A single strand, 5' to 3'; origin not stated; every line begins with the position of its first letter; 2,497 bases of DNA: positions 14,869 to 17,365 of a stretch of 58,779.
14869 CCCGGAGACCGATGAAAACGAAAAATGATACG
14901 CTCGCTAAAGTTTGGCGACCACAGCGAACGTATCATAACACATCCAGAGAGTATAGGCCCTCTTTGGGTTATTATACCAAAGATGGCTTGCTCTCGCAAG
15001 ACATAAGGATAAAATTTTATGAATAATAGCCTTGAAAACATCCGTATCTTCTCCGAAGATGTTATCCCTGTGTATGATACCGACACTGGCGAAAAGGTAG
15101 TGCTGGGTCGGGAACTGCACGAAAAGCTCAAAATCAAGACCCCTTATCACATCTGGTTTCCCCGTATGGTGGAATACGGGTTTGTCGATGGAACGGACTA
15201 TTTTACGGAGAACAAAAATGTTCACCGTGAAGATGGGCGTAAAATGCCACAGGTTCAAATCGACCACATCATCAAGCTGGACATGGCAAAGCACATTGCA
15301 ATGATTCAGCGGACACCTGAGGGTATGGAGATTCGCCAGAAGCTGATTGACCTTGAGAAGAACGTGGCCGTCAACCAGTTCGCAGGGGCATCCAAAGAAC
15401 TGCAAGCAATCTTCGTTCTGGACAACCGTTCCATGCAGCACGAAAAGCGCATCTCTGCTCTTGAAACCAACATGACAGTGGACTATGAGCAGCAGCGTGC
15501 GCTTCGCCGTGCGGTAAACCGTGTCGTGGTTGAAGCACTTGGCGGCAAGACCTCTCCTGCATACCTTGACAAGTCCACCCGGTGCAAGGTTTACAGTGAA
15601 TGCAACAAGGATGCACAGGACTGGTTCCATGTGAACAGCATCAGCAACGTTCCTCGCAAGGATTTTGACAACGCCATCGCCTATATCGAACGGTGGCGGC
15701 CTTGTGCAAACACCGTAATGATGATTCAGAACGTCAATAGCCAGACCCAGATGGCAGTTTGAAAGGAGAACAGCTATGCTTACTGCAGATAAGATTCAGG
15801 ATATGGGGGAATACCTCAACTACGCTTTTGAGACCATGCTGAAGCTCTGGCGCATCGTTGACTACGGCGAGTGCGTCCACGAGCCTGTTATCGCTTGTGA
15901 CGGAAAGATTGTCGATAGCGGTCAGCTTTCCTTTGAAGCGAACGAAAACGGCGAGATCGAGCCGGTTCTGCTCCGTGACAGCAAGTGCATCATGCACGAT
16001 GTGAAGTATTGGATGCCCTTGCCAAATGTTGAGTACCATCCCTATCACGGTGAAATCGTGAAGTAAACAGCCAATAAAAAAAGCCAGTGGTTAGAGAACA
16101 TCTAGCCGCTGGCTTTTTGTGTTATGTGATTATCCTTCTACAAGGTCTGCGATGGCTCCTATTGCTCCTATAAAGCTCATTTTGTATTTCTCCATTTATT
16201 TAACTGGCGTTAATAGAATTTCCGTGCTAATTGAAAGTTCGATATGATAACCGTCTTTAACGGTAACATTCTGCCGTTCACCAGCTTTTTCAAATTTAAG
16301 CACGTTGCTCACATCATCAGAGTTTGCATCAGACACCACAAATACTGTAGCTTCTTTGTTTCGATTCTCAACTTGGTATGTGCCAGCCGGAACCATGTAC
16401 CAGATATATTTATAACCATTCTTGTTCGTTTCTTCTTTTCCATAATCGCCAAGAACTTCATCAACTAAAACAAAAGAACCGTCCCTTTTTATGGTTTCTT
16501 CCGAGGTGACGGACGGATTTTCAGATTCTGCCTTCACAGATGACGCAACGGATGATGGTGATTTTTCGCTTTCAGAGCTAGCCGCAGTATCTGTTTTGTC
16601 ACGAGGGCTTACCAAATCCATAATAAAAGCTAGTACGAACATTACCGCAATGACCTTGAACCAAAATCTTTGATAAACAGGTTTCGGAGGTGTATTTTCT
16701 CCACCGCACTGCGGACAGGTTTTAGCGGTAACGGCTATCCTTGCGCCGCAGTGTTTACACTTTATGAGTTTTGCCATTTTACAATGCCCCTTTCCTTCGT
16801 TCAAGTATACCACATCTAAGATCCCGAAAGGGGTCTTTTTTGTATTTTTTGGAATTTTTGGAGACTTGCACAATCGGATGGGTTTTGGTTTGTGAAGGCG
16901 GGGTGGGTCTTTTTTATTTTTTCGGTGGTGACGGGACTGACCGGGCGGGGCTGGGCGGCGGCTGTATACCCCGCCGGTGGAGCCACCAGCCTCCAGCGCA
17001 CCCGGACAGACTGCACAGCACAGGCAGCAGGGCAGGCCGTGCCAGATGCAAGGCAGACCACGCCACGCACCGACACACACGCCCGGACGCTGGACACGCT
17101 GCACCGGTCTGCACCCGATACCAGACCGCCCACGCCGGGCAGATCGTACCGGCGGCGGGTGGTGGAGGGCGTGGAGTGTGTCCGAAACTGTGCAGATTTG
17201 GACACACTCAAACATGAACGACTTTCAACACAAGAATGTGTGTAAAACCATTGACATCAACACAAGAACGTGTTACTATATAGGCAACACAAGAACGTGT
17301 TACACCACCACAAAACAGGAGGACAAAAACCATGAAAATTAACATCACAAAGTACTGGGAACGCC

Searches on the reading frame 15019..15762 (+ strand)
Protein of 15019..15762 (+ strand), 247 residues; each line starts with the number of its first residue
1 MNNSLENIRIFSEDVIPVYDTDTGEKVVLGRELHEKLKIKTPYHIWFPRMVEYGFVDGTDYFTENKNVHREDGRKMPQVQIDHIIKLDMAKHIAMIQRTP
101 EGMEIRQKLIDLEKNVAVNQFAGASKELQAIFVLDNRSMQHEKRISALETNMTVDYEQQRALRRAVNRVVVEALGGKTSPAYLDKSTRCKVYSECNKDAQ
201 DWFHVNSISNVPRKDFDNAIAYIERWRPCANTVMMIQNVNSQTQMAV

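Call 10: search_protein_families(library=pfam, proteins=[window:15019-15762:+], max_evalue=0.01)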
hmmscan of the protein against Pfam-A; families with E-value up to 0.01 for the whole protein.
window:15019-15762:+ (247 aa): 2 families
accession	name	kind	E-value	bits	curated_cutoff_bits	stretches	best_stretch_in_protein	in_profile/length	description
PF10552.14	ORF6C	-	1.9e-27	95.9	22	1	128-236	6-114/114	ORF6C domain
PF08346.17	AntA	-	7.6e-22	78.1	27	1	28-99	1-68/68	AntA/AntB antirepressor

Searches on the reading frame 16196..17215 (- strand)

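Call 10: search_protein_families(library=pfam, proteins=[window:16196-17215:-], max_evalue=0.01)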
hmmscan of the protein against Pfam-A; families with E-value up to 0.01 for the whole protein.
window:16196-17215:- (339 aa): 3 families
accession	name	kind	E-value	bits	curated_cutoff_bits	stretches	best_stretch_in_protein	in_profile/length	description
PF13240.11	Zn_Ribbon_1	-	3.1e-05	24.1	25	1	152-171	1-20/23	zinc-ribbon domain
PF13248.11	Zn_ribbon_3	-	0.0023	17.7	27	1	151-172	3-24/26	zinc-ribbon domain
PF23455.1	DUF7129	-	0.0098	16.1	30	1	153-173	14-36/45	Domain of unknown function (DUF7129)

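Call 35: search_protein_families(library=phrogs, proteins=[window:16196-17215:-], max_evalue=0.001)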
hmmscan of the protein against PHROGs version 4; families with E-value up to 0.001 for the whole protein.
window:16196-17215:- (339 aa): 4 families
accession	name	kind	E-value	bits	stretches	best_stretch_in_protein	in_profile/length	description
phrog_14275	-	unknown function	1.6e-15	58.3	1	149-261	2-118/178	-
phrog_8545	-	moron, auxiliary metabolic gene and host takeover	1.9e-06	28.8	1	173-262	6-87/177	superinfection exclusion Sie-like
phrog_38187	-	unknown function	1.6e-05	26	1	150-216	3-66/144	-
phrog_6586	-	unknown function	0.00067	20.5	0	150-171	3-24/129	-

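Call 67: search_protein_families(library=padloc, proteins=[window:16196-17215:-], max_evalue=0.001)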
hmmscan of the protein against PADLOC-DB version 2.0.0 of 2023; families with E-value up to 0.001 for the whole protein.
window:16196-17215:- (339 aa): 0 families
